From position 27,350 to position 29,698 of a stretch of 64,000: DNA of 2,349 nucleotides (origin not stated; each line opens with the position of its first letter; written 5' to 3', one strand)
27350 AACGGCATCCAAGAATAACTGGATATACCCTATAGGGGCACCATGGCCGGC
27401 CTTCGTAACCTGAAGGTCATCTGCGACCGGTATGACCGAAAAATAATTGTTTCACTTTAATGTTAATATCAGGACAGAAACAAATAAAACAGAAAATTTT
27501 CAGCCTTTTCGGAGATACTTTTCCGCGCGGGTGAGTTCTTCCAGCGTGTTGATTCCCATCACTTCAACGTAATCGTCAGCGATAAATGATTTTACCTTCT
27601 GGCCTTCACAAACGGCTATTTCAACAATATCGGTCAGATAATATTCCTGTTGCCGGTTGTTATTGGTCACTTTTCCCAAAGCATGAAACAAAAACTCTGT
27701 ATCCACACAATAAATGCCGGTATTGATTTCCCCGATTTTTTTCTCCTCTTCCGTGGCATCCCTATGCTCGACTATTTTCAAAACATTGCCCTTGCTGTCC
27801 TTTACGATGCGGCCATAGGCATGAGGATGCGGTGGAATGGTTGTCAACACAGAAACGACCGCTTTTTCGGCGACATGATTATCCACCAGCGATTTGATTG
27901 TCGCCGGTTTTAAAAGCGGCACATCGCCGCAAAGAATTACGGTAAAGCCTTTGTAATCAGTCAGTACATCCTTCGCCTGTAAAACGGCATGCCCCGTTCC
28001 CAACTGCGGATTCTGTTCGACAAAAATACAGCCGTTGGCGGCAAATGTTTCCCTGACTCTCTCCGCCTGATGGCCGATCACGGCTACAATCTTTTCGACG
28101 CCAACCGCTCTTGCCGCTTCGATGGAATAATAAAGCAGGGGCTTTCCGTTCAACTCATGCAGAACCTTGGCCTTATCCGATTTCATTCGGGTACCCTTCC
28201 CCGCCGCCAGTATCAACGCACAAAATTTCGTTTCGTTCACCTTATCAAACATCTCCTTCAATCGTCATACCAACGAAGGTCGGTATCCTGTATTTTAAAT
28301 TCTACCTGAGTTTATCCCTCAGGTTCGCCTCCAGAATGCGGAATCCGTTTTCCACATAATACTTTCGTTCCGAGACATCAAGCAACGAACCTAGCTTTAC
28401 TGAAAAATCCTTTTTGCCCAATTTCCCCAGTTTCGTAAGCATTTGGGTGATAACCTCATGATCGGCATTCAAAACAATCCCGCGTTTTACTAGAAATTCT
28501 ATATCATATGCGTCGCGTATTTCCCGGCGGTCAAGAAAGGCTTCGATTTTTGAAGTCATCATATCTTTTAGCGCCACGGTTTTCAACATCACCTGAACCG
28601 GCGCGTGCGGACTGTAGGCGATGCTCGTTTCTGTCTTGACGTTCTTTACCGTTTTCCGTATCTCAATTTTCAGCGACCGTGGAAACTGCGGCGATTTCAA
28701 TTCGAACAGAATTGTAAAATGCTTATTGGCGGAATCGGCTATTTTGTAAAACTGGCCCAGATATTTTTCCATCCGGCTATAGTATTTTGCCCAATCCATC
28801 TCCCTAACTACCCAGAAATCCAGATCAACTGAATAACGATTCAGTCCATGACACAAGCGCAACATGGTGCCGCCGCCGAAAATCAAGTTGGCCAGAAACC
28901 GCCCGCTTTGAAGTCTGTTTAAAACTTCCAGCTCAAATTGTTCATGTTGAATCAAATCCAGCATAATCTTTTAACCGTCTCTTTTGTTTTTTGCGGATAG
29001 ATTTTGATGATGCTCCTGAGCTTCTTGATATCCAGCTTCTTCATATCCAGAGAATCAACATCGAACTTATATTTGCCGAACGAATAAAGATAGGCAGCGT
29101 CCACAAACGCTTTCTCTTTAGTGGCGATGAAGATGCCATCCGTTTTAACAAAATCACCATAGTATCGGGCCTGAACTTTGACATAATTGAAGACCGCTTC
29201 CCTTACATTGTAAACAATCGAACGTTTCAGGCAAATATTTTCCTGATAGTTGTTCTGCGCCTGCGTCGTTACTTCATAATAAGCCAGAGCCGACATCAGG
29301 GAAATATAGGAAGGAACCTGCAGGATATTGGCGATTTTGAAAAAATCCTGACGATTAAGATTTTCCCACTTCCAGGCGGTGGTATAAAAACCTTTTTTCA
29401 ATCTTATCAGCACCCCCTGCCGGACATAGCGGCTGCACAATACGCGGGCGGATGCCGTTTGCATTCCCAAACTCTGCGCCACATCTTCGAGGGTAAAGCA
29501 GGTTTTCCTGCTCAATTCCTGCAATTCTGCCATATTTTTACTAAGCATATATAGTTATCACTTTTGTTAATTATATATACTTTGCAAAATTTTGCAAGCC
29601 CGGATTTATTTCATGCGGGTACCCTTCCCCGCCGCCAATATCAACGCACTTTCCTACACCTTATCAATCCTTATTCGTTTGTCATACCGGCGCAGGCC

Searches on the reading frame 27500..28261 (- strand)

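Call 3: search_protein_families(library=pfam, proteins=[window:27500-28261:-], max_evalue=1)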
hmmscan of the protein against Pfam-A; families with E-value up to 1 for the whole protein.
window:27500-28261:- (253 aa): 4 families
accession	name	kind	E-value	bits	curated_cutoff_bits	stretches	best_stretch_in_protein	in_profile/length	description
PF12804.13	NTP_transf_3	-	1.6e-22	80.8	27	1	15-151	1-135/160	MobA-like NTP transferase domain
PF00483.29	NTP_transferase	-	2.1e-22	80.4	21.2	1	15-231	2-224/245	Nucleotidyl transferase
PF01128.25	IspD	-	5.4e-11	43.1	27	1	14-139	2-128/221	2-C-methyl-D-erythritol 4-phosphate cytidylyltransferase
PF02348.25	CTP_transf_3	-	5.2e-08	33.4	22.6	1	23-133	10-118/217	Cytidylyltransferase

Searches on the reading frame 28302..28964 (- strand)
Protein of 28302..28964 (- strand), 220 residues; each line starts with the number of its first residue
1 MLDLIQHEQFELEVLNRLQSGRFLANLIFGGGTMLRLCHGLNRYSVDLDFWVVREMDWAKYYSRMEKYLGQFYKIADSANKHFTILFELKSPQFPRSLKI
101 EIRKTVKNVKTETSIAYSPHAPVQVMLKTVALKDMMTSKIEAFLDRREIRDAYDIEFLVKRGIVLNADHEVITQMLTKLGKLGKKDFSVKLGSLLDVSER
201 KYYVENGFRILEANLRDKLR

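Call 3: search_protein_families(library=pfam, proteins=[window:28302-28964:-], max_evalue=1)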
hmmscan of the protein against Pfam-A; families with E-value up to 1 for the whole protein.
window:28302-28964:- (220 aa): 1 family
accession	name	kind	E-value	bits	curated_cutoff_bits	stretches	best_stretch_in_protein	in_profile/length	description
PF08843.17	AbiEii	-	1.3e-18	68.2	22.5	1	15-178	3-188/238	Nucleotidyl transferase AbiEii toxin, Type IV TA system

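Call 4: search_protein_families(library=padloc, proteins=[window:28302-28964:-], max_evalue=1)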
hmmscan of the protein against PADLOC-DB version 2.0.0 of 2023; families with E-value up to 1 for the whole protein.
window:28302-28964:- (220 aa): 24 families
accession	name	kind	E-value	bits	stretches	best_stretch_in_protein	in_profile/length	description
PDLC02330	AbiEii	-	2.1e-95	316.6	1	1-217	1-217/219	AbiEii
PDLC02324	AbiEii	-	7.1e-21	73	1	6-168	5-164/231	AbiEii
PDLC02323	AbiEii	-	6.9e-20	69.7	1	14-181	28-204/248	AbiEii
PDLC02296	AbiEii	-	9.6e-19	65.6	1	3-194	22-228/282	AbiEii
PDLC02307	AbiEii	-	1e-18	65.9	1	6-161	7-147/219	AbiEii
PDLC02293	AbiEii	-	1e-18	65.8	1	14-185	29-215/270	AbiEii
PDLC02313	AbiEii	-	2.6e-13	48.1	1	7-161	24-191/254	AbiEii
PDLC02294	AbiEii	-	9e-13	46.7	1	22-175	39-199/260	AbiEii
PDLC02304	AbiEii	-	1.2e-12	46.4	1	18-197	34-220/260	AbiEii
PDLC02328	AbiEii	-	1.7e-11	42.4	1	26-161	14-144/203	AbiEii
PDLC02321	AbiEii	-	6.6e-11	40.4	2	3-56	20-73/296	AbiEii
PDLC02305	AbiEii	-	1.2e-10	39.1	1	13-189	30-218/306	AbiEii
PDLC02290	AbiEii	-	7.3e-10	36.8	1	30-162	28-163/290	AbiEii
PDLC02298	AbiEii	-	1e-08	32.9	1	9-166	9-167/220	AbiEii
PDLC02292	AbiEii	-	1.6e-08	32.7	2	12-136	35-150/283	AbiEii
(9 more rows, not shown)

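Call 5: search_protein_families(library=ncbifam, proteins=[window:28302-28964:-], max_evalue=1)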
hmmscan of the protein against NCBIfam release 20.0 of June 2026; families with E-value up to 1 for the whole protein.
window:28302-28964:- (220 aa): 0 families

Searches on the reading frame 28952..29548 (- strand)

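Call 3: search_protein_families(library=pfam, proteins=[window:28952-29548:-], max_evalue=1)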
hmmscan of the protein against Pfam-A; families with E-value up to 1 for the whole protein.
window:28952-29548:- (198 aa): 3 families
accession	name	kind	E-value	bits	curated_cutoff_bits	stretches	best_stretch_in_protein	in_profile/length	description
PF13338.12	AbiEi_4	-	5.2e-08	33.3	25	1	10-56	5-47/49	Transcriptional regulator, AbiEi antitoxin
PF25550.1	DUF7928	-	0.13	12.3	27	1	40-140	25-123/160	Domain of unknown function (DUF7928)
PF07848.18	PaaX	-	0.21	12.3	24.8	1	24-55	30-64/70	PaaX-like protein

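Call 4: search_protein_families(library=padloc, proteins=[window:28952-29548:-], max_evalue=1)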
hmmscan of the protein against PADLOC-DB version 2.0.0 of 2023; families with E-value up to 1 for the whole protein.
window:28952-29548:- (198 aa): 28 families (the best 25 are shown)
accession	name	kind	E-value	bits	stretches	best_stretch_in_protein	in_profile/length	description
PDLC02241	AbiEi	-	1.2e-22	78.6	1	5-184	2-182/199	AbiEi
PDLC02230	AbiEi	-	1.1e-18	65.7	1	30-182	15-175/192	AbiEi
PDLC02267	AbiEi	-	1.6e-18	65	1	9-184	10-185/252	AbiEi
PDLC02255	AbiEi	-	3.8e-17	60.5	1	13-188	11-175/186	AbiEi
PDLC02272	AbiEi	-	5.8e-17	60.2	1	17-192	15-191/200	AbiEi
PDLC02269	AbiEi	-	1.5e-12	45.4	1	6-151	1-143/251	AbiEi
PDLC02287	AbiEi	-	3.3e-12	44.5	1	6-151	1-143/253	AbiEi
PDLC02240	AbiEi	-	1e-09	36.3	1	15-132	15-132/216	AbiEi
PDLC02274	AbiEi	-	1.1e-09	36.4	1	17-94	17-93/217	AbiEi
PDLC02265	AbiEi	-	2.3e-09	35.3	1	33-105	27-97/198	AbiEi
PDLC02232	AbiEi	-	1.2e-08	33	1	4-124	8-128/177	AbiEi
PDLC02254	AbiEi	-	1.5e-08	32.6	1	3-181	3-181/197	AbiEi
PDLC02275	AbiEi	-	3.7e-08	31.6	1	35-179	25-167/184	AbiEi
PDLC02276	AbiEi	-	2.9e-07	28.3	1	9-148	10-153/270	AbiEi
PDLC02225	AbiEi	-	3e-07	28.4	1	36-105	33-96/198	AbiEi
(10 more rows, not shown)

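Call 5: search_protein_families(library=ncbifam, proteins=[window:28952-29548:-], max_evalue=1)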
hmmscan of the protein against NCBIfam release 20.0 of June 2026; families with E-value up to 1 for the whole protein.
window:28952-29548:- (198 aa): 3 families
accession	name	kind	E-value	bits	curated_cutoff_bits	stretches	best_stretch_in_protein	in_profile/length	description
NF047376.1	TAA_AbiEi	equivalog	7.6e-07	29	150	1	3-150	7-160/172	type IV toxin-antitoxin system AbiEi family antitoxin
NF053660.1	ORF80_fam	equivalog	0.012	15.5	95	1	11-49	10-48/70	ORF80 family leucine zipper DNA-binding protein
NF010651.0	PRK14050.1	equivalog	0.02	13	884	1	109-176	94-165/730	TonB-dependent siderophore receptor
